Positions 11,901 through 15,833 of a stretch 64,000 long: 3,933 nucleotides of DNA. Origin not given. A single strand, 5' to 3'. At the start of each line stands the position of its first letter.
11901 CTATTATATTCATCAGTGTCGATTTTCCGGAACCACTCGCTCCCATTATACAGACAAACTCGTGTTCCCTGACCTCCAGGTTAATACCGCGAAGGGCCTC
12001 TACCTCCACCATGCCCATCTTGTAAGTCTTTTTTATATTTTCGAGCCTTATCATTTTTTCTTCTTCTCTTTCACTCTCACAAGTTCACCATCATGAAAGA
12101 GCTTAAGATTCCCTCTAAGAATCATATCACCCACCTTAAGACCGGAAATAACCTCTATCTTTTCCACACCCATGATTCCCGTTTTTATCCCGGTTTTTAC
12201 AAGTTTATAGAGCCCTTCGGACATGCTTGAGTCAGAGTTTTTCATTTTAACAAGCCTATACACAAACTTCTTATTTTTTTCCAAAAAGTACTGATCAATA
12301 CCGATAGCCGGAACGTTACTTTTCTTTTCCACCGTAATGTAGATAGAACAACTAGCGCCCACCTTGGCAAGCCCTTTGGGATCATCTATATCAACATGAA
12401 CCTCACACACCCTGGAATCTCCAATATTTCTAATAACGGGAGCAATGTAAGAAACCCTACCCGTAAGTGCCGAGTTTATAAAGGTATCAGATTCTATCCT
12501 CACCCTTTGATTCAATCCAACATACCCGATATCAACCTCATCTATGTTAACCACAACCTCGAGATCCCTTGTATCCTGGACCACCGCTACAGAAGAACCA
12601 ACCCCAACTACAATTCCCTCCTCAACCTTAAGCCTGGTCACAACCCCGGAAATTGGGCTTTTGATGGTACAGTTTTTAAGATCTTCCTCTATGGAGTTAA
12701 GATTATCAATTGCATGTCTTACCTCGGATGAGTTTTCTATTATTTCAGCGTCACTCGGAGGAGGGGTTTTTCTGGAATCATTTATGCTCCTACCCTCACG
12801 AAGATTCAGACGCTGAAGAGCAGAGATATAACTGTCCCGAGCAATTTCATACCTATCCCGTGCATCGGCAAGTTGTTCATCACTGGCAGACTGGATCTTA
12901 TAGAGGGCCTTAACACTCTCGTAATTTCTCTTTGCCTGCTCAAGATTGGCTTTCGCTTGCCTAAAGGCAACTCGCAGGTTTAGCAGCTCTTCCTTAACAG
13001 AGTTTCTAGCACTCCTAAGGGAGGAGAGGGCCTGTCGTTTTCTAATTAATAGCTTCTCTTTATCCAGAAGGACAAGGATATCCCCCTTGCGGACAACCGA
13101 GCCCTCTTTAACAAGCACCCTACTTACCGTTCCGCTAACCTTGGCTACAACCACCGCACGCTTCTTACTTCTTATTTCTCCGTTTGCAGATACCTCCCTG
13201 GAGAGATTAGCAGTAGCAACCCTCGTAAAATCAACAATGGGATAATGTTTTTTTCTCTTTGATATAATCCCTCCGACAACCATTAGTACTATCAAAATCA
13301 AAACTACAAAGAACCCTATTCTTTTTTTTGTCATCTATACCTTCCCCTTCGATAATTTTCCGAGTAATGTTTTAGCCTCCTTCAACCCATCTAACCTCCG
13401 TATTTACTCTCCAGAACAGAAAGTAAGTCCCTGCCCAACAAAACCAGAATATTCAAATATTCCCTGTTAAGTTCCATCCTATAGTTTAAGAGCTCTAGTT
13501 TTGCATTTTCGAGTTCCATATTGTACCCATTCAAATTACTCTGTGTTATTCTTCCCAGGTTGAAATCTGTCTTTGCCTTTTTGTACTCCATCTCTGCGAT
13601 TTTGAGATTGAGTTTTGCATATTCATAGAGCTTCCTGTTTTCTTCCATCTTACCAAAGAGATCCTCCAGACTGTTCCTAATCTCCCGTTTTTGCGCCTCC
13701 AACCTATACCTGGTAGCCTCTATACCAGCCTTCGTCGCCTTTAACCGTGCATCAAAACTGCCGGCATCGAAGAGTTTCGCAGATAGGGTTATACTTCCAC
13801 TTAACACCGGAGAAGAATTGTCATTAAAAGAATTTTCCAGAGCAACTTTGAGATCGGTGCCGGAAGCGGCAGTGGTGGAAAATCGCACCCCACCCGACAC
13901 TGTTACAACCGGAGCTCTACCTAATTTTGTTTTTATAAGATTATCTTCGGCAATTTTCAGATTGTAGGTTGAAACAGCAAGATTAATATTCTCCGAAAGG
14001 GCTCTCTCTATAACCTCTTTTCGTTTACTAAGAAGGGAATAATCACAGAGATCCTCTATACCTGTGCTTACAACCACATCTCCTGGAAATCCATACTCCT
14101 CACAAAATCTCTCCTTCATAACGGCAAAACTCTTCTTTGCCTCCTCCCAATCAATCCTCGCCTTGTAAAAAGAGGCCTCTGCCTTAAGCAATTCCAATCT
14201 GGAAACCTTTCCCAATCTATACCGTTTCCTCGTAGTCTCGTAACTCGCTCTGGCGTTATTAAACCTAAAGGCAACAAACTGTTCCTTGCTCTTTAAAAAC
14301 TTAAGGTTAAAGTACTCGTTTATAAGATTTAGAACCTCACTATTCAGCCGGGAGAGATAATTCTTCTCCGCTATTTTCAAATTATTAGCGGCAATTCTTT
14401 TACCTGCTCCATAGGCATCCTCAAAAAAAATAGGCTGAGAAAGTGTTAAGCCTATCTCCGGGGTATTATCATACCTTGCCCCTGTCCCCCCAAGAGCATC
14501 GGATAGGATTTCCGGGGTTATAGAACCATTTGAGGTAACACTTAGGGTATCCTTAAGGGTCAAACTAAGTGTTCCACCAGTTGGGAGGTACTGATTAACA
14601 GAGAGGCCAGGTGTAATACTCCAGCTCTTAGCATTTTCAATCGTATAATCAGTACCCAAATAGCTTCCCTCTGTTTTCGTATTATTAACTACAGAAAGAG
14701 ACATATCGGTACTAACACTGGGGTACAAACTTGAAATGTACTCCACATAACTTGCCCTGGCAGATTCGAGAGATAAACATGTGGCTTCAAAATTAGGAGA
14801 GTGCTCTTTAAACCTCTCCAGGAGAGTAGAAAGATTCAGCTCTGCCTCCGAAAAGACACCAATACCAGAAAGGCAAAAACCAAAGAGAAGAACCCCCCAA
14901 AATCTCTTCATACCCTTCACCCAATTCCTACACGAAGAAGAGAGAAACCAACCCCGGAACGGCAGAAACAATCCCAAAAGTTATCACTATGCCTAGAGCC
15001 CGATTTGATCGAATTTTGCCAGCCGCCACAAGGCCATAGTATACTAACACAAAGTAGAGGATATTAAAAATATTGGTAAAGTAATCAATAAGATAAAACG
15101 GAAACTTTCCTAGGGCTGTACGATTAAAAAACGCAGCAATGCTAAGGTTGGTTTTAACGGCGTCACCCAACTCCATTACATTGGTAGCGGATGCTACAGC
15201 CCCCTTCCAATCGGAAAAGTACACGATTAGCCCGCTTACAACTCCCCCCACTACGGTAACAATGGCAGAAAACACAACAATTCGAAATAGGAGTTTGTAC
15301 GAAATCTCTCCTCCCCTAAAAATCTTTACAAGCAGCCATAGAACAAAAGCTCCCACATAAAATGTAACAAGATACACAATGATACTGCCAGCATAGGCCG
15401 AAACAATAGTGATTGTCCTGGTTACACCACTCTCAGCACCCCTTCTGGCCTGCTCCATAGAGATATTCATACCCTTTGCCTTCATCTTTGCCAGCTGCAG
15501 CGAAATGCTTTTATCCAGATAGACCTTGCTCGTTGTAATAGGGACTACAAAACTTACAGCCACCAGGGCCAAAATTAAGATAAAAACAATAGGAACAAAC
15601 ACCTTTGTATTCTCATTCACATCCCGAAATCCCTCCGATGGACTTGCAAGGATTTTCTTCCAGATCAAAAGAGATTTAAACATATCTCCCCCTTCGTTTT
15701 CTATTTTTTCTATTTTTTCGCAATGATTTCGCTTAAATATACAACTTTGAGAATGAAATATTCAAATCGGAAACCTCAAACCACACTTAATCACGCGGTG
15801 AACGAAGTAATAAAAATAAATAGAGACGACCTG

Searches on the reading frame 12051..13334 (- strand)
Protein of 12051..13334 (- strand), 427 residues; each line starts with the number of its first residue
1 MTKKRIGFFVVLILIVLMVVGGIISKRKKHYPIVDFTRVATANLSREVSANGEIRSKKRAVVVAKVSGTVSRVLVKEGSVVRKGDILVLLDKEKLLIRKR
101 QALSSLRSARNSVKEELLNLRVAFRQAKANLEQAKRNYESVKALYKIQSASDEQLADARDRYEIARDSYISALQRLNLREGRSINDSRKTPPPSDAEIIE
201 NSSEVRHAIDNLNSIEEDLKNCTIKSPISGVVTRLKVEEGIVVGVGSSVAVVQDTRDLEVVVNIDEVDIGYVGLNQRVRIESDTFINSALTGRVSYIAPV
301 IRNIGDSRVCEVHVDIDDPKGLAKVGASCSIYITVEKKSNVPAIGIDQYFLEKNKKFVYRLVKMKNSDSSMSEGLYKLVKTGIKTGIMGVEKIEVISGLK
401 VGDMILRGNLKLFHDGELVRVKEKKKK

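Call 26: search_protein_families(library=pfam, proteins=[window:12051-13334:-], max_evalue=0.00001)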
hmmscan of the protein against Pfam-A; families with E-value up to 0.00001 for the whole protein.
window:12051-13334:- (427 aa): 4 families
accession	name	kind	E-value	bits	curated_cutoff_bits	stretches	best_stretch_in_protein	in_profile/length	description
PF16576.10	HlyD_D23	-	1.6e-22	80.3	30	1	206-324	93-209/214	Barrel-sandwich domain of CusB or HlyD membrane-fusion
PF13437.12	HlyD_3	-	5e-19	69.4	22.2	1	223-321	1-101/106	HlyD family secretion protein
PF13533.13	Biotin_lipoyl_2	-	1.2e-09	38.1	29.8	1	64-91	5-32/32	Biotin-lipoyl like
PF00364.28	Biotin_lipoyl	-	1.1e-07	32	22.1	0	57-89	40-72/73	Biotin-requiring enzyme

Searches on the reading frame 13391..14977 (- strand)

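Call 26: search_protein_families(library=pfam, proteins=[window:13391-14977:-], max_evalue=0.00001)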
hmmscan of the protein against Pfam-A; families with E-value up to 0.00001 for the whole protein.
window:13391-14977:- (528 aa): 1 family
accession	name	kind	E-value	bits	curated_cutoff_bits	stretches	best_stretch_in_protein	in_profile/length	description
PF02321.23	OEP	-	9.2e-47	159.7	22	2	321-515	3-187/187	Outer membrane efflux protein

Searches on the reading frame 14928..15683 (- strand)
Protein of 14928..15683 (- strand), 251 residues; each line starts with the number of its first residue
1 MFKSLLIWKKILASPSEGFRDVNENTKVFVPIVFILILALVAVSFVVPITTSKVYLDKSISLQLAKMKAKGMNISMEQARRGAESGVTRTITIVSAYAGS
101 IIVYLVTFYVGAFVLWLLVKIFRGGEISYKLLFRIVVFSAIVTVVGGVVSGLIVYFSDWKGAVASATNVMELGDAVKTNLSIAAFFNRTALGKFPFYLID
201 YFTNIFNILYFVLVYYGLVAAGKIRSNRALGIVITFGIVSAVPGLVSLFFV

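Call 26: search_protein_families(library=pfam, proteins=[window:14928-15683:-], max_evalue=0.00001)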
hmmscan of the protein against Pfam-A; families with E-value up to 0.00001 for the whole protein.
window:14928-15683:- (251 aa): 1 family
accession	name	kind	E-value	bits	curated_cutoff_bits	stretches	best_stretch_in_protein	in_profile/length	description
PF04893.22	Yip1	-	1.7e-16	61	28.6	1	10-246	2-171/173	Yip1 domain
